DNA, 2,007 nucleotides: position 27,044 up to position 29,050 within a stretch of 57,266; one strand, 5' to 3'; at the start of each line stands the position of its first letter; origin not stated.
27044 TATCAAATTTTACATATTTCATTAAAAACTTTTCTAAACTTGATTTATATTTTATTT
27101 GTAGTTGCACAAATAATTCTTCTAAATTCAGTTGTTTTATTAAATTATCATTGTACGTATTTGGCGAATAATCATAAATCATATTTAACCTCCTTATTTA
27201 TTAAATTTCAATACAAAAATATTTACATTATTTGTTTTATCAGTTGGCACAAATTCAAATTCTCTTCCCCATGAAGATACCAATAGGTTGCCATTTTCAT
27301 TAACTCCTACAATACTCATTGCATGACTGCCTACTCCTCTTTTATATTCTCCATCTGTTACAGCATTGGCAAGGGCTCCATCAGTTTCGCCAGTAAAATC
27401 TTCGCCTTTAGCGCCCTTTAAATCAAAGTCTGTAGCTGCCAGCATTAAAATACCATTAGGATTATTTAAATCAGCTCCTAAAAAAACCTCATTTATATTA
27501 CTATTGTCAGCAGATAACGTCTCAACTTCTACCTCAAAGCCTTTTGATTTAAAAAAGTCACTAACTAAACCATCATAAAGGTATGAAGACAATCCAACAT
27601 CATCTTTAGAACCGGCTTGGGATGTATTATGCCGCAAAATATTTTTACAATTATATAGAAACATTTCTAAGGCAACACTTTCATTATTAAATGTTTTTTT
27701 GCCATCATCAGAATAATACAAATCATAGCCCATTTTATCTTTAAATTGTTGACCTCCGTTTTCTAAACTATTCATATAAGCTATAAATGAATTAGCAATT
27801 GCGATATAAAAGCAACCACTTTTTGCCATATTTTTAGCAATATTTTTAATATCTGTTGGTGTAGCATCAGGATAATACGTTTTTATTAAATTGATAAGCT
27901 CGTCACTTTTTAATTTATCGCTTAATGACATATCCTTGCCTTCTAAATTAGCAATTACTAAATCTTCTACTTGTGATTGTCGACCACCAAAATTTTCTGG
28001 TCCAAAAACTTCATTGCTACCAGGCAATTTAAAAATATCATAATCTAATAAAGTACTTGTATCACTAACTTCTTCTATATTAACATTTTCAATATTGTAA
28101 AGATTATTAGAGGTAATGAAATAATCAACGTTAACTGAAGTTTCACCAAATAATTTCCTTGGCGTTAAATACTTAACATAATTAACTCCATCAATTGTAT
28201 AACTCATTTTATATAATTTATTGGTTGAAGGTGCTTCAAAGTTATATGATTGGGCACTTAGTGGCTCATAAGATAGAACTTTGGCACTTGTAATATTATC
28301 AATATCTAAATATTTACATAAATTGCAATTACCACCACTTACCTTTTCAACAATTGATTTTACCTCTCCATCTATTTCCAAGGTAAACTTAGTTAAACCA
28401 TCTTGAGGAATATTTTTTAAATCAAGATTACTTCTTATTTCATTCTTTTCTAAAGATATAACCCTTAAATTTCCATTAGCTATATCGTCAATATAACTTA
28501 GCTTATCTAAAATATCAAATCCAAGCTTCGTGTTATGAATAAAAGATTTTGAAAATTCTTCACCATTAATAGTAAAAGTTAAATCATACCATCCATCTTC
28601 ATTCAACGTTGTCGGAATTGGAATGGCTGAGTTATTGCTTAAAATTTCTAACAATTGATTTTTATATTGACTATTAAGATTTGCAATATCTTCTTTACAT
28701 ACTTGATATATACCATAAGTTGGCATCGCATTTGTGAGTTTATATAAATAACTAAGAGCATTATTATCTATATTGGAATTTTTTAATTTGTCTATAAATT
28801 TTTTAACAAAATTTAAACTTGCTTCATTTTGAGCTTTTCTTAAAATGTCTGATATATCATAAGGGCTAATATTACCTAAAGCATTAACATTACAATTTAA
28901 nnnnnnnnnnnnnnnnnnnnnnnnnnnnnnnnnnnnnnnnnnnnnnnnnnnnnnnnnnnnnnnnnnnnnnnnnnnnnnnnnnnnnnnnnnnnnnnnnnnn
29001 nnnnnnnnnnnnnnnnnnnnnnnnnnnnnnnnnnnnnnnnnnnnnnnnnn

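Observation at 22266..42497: T7SSb-like locus with EssC and EsaB but no recognisable EssA, EssB or EsaA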

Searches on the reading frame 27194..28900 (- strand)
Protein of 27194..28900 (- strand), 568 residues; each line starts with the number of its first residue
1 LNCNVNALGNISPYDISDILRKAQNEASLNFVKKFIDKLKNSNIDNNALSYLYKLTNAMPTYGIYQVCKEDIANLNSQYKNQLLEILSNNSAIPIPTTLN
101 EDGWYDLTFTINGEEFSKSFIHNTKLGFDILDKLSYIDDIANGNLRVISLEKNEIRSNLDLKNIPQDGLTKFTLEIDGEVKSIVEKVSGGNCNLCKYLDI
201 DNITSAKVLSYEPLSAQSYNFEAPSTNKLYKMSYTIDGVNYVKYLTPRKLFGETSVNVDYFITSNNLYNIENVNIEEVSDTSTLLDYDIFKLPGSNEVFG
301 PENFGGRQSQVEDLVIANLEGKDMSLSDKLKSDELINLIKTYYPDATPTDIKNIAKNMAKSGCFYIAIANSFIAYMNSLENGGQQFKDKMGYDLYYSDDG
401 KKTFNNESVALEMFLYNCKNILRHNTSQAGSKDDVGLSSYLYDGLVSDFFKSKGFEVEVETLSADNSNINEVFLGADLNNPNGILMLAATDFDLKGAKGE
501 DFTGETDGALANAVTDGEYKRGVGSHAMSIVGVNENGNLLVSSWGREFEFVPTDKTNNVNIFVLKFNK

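Call 58: search_solved_structures(query=window:27194-28900:-, max_evalue=1)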
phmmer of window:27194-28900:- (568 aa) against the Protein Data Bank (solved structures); distinct sequences matched with E-value up to 1: 5.
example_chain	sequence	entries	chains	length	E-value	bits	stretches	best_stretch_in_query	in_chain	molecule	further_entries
9y6c_A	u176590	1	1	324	0.053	15.1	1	163-267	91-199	Complement C5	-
4g78_A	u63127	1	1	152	0.3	12.6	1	396-439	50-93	Histidine phosphotransfer protein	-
5hcc_A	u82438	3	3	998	0.34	12.5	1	165-267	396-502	Complement C5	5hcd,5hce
6rqj_A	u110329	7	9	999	0.34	12.5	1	165-267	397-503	Complement C5 | Complement C5 alpha chain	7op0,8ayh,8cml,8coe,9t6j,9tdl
5hno_A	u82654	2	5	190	0.94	11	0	287-357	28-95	ABC type transport system putative ATP binding protein | ABC transporter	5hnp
